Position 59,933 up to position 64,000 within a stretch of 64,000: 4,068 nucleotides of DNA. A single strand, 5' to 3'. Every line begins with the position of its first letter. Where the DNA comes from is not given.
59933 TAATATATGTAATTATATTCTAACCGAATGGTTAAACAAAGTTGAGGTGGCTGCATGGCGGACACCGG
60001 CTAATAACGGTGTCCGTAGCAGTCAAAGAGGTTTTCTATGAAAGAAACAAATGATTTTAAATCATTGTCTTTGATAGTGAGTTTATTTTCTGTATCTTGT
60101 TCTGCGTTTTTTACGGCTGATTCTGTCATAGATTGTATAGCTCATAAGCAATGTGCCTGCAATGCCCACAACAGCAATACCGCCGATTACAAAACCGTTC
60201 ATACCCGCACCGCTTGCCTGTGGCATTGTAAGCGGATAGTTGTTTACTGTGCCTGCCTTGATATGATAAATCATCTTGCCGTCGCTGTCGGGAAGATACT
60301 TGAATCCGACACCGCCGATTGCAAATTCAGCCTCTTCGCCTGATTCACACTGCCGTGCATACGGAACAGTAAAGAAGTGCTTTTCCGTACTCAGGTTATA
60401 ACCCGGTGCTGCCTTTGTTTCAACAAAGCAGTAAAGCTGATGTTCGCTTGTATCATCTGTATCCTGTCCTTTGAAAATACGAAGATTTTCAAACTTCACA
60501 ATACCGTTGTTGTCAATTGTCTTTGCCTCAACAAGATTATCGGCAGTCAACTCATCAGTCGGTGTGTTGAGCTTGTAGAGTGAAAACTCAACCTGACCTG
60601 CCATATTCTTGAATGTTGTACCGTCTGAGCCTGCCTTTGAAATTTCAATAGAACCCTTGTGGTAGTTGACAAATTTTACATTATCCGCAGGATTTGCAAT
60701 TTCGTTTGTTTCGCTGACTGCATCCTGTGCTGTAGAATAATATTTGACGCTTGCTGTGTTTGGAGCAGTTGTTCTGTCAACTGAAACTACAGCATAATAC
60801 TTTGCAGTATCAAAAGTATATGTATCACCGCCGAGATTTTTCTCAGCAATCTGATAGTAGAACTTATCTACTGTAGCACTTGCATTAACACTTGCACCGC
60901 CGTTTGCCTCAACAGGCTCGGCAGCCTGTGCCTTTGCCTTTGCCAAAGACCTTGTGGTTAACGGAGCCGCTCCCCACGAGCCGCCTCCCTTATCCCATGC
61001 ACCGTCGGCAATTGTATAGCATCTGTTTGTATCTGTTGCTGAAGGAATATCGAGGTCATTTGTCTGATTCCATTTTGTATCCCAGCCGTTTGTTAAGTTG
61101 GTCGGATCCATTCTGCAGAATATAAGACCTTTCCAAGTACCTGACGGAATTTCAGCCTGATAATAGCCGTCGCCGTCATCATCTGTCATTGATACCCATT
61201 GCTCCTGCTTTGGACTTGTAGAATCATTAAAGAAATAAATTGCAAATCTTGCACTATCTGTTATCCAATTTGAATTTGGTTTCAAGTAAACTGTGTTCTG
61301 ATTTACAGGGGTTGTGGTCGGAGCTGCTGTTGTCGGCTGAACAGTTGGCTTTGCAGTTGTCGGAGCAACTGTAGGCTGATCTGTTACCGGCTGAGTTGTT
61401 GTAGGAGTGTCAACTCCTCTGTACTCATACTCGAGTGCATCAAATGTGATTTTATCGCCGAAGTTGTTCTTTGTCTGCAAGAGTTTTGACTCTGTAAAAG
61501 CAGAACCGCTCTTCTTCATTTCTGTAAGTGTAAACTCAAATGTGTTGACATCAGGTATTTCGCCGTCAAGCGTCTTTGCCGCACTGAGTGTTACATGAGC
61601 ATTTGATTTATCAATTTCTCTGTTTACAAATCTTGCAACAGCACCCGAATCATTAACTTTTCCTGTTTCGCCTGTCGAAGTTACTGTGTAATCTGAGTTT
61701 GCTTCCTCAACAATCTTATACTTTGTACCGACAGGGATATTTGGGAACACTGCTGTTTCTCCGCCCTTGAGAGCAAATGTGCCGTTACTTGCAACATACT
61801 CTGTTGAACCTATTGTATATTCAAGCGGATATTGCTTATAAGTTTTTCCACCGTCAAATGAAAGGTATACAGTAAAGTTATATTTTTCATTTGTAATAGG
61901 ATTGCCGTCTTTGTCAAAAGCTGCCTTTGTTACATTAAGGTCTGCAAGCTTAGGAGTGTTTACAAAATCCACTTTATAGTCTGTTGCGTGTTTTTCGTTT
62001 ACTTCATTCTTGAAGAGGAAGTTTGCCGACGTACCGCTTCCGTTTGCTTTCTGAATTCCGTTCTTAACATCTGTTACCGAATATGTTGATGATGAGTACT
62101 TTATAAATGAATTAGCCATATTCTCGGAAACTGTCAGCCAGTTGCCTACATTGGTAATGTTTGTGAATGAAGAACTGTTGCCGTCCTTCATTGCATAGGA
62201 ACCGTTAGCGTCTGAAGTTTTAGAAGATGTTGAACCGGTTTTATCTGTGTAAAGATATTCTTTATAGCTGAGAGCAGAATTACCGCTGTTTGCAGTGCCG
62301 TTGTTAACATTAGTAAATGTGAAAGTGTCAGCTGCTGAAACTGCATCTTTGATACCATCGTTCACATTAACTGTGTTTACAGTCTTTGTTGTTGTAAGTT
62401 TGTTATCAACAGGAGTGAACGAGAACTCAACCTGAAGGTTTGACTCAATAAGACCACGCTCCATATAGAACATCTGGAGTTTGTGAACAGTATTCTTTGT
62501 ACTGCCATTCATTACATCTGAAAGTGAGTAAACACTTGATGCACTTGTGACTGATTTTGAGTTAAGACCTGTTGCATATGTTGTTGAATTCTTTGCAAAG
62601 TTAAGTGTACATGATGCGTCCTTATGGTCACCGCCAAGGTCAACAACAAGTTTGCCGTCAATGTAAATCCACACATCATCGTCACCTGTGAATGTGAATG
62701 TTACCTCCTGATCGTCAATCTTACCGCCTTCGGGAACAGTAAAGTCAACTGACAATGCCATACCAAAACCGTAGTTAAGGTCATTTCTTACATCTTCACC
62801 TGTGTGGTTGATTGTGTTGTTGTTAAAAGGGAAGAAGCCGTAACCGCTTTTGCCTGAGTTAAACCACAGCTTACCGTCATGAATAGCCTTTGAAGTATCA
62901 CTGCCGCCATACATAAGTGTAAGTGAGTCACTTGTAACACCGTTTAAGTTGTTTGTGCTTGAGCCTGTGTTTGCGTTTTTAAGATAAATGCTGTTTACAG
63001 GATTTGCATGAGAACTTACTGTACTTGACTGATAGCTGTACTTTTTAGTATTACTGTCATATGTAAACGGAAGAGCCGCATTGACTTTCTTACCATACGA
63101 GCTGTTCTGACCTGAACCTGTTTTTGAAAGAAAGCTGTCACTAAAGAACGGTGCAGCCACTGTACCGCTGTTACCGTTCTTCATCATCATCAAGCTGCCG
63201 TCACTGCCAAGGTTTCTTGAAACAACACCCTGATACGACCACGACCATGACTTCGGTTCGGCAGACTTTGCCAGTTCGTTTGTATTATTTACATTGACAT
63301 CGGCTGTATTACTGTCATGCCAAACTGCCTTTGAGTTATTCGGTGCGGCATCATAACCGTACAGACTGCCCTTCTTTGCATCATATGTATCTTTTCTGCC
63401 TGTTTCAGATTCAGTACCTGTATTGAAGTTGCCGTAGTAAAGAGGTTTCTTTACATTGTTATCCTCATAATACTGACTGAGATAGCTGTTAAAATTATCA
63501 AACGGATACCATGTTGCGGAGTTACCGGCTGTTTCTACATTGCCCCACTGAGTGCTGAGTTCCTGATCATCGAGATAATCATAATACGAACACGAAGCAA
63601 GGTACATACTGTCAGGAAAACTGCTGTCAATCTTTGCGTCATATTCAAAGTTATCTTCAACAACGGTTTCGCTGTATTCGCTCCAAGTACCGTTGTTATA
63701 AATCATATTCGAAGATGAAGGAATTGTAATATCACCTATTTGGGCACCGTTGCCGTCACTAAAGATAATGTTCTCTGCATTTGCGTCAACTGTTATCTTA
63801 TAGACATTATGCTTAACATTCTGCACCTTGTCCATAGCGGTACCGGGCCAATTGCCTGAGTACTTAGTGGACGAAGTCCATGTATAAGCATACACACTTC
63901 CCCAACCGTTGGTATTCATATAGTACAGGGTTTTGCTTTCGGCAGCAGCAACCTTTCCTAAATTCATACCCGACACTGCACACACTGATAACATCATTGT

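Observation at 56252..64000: Sortase-dependent pilus locus (adhesin, E-box backbone pilin, two class-C sortases) next to the dockerin triplet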

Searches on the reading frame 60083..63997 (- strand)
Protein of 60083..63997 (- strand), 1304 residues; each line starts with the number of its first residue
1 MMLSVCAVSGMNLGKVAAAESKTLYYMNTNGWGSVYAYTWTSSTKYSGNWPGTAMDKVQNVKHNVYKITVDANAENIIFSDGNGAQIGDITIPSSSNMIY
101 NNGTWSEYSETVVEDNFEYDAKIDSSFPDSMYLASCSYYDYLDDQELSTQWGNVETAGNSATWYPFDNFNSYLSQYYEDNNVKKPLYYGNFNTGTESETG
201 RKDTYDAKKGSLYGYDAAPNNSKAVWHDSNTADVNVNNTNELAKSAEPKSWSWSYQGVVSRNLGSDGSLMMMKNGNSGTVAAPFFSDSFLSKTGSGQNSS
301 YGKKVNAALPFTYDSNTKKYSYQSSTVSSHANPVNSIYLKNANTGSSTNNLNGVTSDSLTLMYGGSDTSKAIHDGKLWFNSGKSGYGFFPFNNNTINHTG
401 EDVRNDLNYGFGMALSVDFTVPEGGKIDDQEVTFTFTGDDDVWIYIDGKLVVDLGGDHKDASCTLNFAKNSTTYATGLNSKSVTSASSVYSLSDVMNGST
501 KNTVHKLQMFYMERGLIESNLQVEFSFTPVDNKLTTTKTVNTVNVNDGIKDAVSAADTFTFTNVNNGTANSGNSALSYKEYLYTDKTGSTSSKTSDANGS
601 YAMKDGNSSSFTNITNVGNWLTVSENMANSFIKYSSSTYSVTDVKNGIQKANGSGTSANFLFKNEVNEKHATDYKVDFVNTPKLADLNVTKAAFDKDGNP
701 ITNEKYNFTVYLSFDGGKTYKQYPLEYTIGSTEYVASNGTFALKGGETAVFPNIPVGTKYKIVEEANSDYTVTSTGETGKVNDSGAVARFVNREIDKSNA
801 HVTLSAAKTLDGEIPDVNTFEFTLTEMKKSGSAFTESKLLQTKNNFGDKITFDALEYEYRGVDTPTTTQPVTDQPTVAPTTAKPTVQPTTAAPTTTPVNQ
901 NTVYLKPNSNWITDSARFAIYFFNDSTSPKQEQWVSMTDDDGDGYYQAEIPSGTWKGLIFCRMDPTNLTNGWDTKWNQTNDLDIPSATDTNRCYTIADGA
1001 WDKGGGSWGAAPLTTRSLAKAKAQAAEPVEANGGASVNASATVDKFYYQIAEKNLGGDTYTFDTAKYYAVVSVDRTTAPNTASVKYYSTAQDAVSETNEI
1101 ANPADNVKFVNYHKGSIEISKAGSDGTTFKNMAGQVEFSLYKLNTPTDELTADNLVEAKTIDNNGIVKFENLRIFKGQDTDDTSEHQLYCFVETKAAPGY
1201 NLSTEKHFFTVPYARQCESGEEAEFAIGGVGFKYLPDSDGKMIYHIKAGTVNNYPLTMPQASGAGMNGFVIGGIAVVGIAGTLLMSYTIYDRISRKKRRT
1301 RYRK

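Call 3: search_protein_families(library=pfam, proteins=[window:60083-63997:-], max_evalue=0.01)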
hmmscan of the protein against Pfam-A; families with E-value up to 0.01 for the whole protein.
window:60083-63997:- (1304 aa): 5 families
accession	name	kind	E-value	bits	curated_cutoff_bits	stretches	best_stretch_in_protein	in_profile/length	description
PF16738.10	CBM26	-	1.5e-15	57.6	28.1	1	25-91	2-69/70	Starch-binding module 26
PF24547.1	DUF7601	-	6.9e-15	56.1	27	1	686-793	2-115/116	Domain of unknown function (DUF7601)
PF07691.17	PA14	-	3.5e-06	27.3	24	1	433-528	63-134/147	PA14 domain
PF19407.5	DUF5979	-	3.3e-05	24.9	25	1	719-799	17-92/104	Domain of unknown function (DUF5979)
PF17802.7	SpaA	-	0.0015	19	23.1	1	1115-1212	1-77/91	Prealbumin-like fold domain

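Call 4: search_protein_families(library=ncbifam, proteins=[window:60083-63997:-], max_evalue=0.01)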
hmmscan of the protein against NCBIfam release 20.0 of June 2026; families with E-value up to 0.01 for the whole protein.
window:60083-63997:- (1304 aa): 1 family
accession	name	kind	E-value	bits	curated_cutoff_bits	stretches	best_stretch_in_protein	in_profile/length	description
TIGR02148.1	Fibro_Slime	domain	7.8e-14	51.9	45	1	408-525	3-86/90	fibro-slime domain-containing protein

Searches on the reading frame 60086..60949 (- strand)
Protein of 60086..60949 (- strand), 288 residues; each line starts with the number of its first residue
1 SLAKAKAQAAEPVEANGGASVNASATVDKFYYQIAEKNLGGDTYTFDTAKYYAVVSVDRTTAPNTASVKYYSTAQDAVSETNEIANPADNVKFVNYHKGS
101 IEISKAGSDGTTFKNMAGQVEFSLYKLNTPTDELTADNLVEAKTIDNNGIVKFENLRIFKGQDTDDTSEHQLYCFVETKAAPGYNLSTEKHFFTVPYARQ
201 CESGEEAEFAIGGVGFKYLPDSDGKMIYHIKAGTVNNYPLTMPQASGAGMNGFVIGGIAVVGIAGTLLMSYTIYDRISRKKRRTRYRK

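Call 34: search_protein_families(library=pfam, proteins=[window:60086-60949:-], max_evalue=10)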
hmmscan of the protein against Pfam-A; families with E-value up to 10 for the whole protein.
seq(288 aa): 2 families
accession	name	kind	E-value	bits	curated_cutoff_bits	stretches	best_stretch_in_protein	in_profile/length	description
PF17802.7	SpaA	-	4.1e-05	24.1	23.1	1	99-196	1-77/91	Prealbumin-like fold domain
PF00947.25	Pico_P2A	-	0.055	14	26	1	44-111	46-113/127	Picornavirus core protein 2A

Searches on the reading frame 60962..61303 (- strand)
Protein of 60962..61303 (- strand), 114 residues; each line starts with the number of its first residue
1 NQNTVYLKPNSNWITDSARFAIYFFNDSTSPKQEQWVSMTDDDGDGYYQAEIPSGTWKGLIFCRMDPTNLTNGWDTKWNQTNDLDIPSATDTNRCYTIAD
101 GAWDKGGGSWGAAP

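Call 34: search_protein_families(library=pfam, proteins=[window:60962-61303:-], max_evalue=10)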
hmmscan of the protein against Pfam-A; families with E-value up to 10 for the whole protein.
seq(114 aa): 1 family
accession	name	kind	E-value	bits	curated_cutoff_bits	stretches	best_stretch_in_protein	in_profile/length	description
PF16738.10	CBM26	-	0.0019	18.7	28.1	1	5-62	1-57/70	Starch-binding module 26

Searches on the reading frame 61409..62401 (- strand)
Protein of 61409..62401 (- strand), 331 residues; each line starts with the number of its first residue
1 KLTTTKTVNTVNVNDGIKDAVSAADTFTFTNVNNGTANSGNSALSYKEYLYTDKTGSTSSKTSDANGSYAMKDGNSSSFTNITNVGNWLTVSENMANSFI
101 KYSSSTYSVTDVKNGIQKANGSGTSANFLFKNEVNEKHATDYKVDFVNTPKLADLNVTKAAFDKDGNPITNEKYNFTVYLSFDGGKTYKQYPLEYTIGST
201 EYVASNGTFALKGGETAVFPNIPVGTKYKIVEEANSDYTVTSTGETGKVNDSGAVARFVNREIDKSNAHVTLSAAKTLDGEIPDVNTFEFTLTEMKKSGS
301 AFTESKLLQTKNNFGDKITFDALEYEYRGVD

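Call 34: search_protein_families(library=pfam, proteins=[window:61409-62401:-], max_evalue=10)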
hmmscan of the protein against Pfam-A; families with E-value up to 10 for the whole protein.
seq(331 aa): 4 families
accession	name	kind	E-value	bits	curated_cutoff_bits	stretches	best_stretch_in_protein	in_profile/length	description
PF24547.1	DUF7601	-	4.8e-16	59.8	27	2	154-261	2-115/116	Domain of unknown function (DUF7601)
PF19407.5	DUF5979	-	6.7e-06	27.1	25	1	187-270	17-95/104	Domain of unknown function (DUF5979)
PF23926.2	LtfC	-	0.019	15.9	27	1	122-190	30-89/100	LtfC-like, beta-sandwich domain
PF12604.14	gp37_C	-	0.12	13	22.5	1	35-118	23-89/95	Tail fibre protein gp37 C terminal domain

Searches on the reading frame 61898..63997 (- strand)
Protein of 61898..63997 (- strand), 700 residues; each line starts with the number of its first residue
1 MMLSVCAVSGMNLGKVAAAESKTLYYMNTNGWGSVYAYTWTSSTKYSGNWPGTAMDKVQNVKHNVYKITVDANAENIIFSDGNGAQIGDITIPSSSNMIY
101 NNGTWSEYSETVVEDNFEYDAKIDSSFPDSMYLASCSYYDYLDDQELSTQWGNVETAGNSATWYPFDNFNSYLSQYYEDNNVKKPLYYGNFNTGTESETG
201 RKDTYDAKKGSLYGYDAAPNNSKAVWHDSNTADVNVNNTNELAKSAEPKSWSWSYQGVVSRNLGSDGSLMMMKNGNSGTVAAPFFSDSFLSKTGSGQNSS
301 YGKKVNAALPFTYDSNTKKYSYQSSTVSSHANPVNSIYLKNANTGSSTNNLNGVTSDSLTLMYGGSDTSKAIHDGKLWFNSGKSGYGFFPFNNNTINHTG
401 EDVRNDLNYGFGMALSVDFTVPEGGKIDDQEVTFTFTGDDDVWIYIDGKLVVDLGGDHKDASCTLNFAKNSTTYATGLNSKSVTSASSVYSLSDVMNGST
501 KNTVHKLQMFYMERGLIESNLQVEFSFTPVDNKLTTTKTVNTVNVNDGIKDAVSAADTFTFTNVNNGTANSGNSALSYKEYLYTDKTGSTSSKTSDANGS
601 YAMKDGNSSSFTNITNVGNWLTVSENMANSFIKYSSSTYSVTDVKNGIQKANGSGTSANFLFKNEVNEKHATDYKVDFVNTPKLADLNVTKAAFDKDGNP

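Call 35: search_protein_representatives(protein=window:61898-63997:-)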
Query: 700 residues. Proteins with E-value up to 0.001 (for the whole library): 3846; up to 1e-10: 1877; up to 1e-30: 148. The best 150 are listed.
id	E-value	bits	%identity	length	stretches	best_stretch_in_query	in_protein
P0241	2.2e-267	905.4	62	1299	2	1-699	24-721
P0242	1.5e-219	747.4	57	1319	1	1-699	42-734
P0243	1.7e-85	304.5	38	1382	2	17-694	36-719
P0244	2.2e-83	297.4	79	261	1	512-696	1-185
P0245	9.3e-75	268.9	37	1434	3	378-699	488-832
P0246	1.5e-73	264.9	41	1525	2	1-472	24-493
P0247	1.5e-71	258.3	35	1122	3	119-699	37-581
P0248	4.8e-70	253.4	32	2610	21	18-102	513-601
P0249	9.5e-70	252.4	38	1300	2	123-699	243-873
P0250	2.5e-69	251.0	61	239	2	265-395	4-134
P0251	1.0e-68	249.0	39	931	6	23-111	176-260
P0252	6.3e-67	243.1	39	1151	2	343-699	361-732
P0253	1.8e-64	234.9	42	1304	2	464-699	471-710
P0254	7.1e-62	226.4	36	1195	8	20-112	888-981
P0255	1.6e-59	218.6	38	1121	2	338-699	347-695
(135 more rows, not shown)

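Call 39: search_protein_families(library=pfam, proteins=[P0241, P0242, P0243, P0246, P0245, P0252], max_evalue=0.001)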
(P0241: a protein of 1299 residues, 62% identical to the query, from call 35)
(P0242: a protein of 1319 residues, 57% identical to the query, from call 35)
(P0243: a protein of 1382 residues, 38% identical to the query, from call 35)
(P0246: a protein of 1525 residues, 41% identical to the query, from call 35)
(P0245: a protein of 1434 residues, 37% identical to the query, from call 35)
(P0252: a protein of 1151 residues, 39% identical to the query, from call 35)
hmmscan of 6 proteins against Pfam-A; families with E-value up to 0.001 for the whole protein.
P0241 (1299 aa): 3 families
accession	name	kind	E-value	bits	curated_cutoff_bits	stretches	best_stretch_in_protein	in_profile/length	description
PF24547.1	DUF7601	-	2.7e-16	60.6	27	1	708-823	2-116/116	Domain of unknown function (DUF7601)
PF16738.10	CBM26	-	3.3e-12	46.8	28.1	1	44-111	1-69/70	Starch-binding module 26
PF17802.7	SpaA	-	0.00022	21.7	23.1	1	1110-1205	1-78/91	Prealbumin-like fold domain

P0242 (1319 aa): 3 families
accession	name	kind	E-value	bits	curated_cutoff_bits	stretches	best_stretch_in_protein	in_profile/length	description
PF16738.10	CBM26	-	9.4e-16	58.2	28.1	1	65-131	1-69/70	Starch-binding module 26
PF24547.1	DUF7601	-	2.9e-08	34.7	27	1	733-839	11-116/116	Domain of unknown function (DUF7601)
PF17802.7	SpaA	-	9.6e-08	32.5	23.1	1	1153-1258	3-85/91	Prealbumin-like fold domain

P0243 (1382 aa): 3 families
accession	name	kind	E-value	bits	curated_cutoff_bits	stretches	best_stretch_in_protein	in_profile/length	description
PF16738.10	CBM26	-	1.4e-22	80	28.1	2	1022-1086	1-69/70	Starch-binding module 26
PF24547.1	DUF7601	-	2.8e-11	44.5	27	1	717-836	7-114/116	Domain of unknown function (DUF7601)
PF17802.7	SpaA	-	2.8e-05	24.6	23.1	1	1203-1299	1-80/91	Prealbumin-like fold domain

P0246 (1525 aa): 4 families
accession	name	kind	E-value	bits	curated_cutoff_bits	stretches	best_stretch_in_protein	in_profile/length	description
PF24547.1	DUF7601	-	3.7e-14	53.7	27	1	821-928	4-115/116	Domain of unknown function (DUF7601)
PF16738.10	CBM26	-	7.3e-13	48.9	28.1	1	46-115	1-68/70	Starch-binding module 26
PF17802.7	SpaA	-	9.9e-08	32.5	23.1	1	1343-1437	1-85/91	Prealbumin-like fold domain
PF19407.5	DUF5979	-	1.8e-05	25.7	25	1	820-928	5-102/104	Domain of unknown function (DUF5979)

P0245 (1434 aa): 3 families
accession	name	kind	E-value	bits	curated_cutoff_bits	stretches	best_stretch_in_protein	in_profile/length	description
PF24547.1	DUF7601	-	1.3e-15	58.5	27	1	819-934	2-115/116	Domain of unknown function (DUF7601)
PF16738.10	CBM26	-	6.6e-13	49.1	28.1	1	44-113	1-69/70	Starch-binding module 26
PF17802.7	SpaA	-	1.8e-05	25.3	23.1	1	1261-1372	1-80/91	Prealbumin-like fold domain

P0252 (1151 aa): 4 families
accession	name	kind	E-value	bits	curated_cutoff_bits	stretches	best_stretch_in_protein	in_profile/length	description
PF12892.13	FctA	-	8.4e-12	46.3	22.1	1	856-967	2-109/120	Spy0128-like isopeptide containing domain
PF24547.1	DUF7601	-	1.6e-08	35.6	27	1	718-823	1-99/116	Domain of unknown function (DUF7601)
PF07691.17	PA14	-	1.9e-05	24.9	24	1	438-494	45-100/147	PA14 domain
PF17802.7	SpaA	-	4.8e-05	23.9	23.1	1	980-1086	1-79/91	Prealbumin-like fold domain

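Call 64: predict_structure(alignment_id=A2)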
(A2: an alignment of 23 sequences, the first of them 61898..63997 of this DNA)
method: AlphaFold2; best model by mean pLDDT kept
length: 700 residues; sequences in the alignment: 23
mean_pLDDT: 67.8   pTM: 0.64
mean pLDDT of the five models: 67.8, 62.5, 61.7, 59.2, 53.9
residues with pLDDT >= 90: 126; 70-90: 256; 50-70: 126; < 50: 192
segments of 3 or more residues with pLDDT < 50: 1-19, 110-118, 147-165, 188-252, 294-298, 328-333, 343-358, 372-409, 569-572
pLDDT, mean of each block of 10 residues (from residue 1): 29 30 81 78 64 67 73 84 76 83 73 36 62 76 51 33 49 73 55 42 39 30 30 38 42 67 89 80 81 52 70 80 62 55 44 45 55 40 41 35 39 85 84 88 92 76 92 74 61 91 88 62 85 90 93 92 74 68 90 88 95 79 89 92 79 92 62 88 87 87
secondary structure, 60 per line:
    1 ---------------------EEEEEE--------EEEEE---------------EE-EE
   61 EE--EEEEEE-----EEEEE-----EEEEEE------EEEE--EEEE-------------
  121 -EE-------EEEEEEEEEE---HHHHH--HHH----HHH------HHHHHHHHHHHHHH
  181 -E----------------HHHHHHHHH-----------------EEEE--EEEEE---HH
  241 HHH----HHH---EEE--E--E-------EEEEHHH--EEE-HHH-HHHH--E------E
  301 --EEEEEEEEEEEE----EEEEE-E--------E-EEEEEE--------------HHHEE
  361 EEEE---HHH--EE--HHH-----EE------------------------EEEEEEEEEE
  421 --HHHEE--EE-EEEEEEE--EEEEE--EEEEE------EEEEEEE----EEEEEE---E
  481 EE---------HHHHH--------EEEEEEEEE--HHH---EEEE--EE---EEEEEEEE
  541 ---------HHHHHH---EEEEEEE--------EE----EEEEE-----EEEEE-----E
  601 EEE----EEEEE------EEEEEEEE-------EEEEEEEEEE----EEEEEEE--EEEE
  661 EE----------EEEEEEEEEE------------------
elements in order (helices of 4 or more, strands of 3 or more residues): E22-27 E36-40 E59-62 E65-70 E76-80 E86-91 E98-101 E104-107 E131-140 H144-148 H167-180 H199-207 E225-228 E231-235 H239-243 E254-256 E270-273 E279-281 H287-290 E303-314 E319-323 E336-341 E359-364 E411-420 E433-439 E442-446 E449-453 E460-466 E471-476 E480-482 H492-496 E505-513 E522-525 E533-540 H550-555 E559-565 E580-584 E590-594 E600-603 E608-612 E619-626 E634-643 E648-654 E657-662 E673-682

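Call 67: fold_search(model_id=the predicted structure, library=pdb)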
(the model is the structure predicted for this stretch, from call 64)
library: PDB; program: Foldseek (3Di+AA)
matches with E <= 10: 824; with E <= 0.001: 27
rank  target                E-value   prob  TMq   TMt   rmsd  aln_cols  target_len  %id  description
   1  3gld_A                6.6e-07  1.00  0.17  0.37  12.5       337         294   15  Crystal Structure of the Major Pilin from Streptococcus pyogenes E117A mutant (released 2009-06-02)
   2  3gle_B                8.7e-07  1.00  0.16  0.36  13.6       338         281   16  Crystal Structure of the Major Pilin from Streptococcus pyogenes N168A mutant (released 2009-06-02)
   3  3b2m_B                1.2e-06  1.00  0.16  0.37  16.0       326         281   15  Crystal Structure of the Major Pilin from Streptococcus pyogenes (released 2007-12-18)
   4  3gld_B                1.4e-06  1.00  0.17  0.38  15.4       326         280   16  Crystal Structure of the Major Pilin from Streptococcus pyogenes E117A mutant (released 2009-06-02)
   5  3gle_A                1.6e-06  1.00  0.17  0.38  16.1       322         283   16  Crystal Structure of the Major Pilin from Streptococcus pyogenes N168A mutant (released 2009-06-02)
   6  3b2m_A                2.8e-06  1.00  0.17  0.37  13.2       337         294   15  Crystal Structure of the Major Pilin from Streptococcus pyogenes (released 2007-12-18)
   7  6n0a_B                2.8e-06  1.00  0.14  0.32  15.5       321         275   13  Structure of the major pilin protein (T-18.1) from Streptococcus pyogenes serotype MGAS8232 (released 2019-04-17)
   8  6n0a_A                3.9e-06  1.00  0.14  0.31  15.8       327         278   12  Structure of the major pilin protein (T-18.1) from Streptococcus pyogenes serotype MGAS8232 (released 2019-04-17)
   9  3gld_C                4.1e-06  1.00  0.16  0.37  13.6       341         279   15  Crystal Structure of the Major Pilin from Streptococcus pyogenes E117A mutant (released 2009-06-02)
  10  3gle_C                4.8e-06  1.00  0.17  0.38  13.5       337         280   15  Crystal Structure of the Major Pilin from Streptococcus pyogenes N168A mutant (released 2009-06-02)
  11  3b2m_C                6.0e-06  1.00  0.17  0.37  12.9       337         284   15  Crystal Structure of the Major Pilin from Streptococcus pyogenes (released 2007-12-18)
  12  8f70                  8.8e-06  1.00  0.16  0.19  23.1       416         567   11  Identification of an Immunodominant region on a Group A Streptococcus T-antigen Reveals Temperature-Dependent Motion in  (released 2023-03-08)
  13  6bbw_A                1.2e-05  1.00  0.14  0.31  15.1       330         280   14  Structure of the major pilin protein (T3.2) from Streptococcus pyogenes serotype GAS13637 (released 2018-10-24)
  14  7yl5_B                8.0e-05  0.99  0.17  0.27   8.7       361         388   10  Cell surface protein YwfG protein complexed with mannose (released 2023-06-07)
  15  7yl6_B                1.2e-04  0.98  0.16  0.25   9.1       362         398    9  Cell surface protein YwfG protein complexed with alpha-1,2-mannobiose (released 2023-06-07)
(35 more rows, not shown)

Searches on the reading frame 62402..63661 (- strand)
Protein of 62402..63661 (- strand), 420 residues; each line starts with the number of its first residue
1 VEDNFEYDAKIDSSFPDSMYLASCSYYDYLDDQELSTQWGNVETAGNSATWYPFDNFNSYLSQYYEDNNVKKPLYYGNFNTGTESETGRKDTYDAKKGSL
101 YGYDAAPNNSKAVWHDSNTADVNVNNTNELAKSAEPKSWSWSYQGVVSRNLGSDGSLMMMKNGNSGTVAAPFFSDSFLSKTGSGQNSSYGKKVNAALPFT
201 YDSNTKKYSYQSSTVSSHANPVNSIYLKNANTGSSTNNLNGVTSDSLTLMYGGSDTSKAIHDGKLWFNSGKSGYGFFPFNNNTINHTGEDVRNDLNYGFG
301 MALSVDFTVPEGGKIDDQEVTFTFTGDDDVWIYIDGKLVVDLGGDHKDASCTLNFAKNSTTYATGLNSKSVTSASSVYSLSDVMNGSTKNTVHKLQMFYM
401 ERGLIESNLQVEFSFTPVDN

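Call 34: search_protein_families(library=pfam, proteins=[window:62402-63661:-], max_evalue=10)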
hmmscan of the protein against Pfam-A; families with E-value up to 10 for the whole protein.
seq(420 aa): 1 family
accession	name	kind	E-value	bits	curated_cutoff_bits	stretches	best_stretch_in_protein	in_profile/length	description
PF07691.17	PA14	-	2.2e-05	24.7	24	1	321-407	63-126/147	PA14 domain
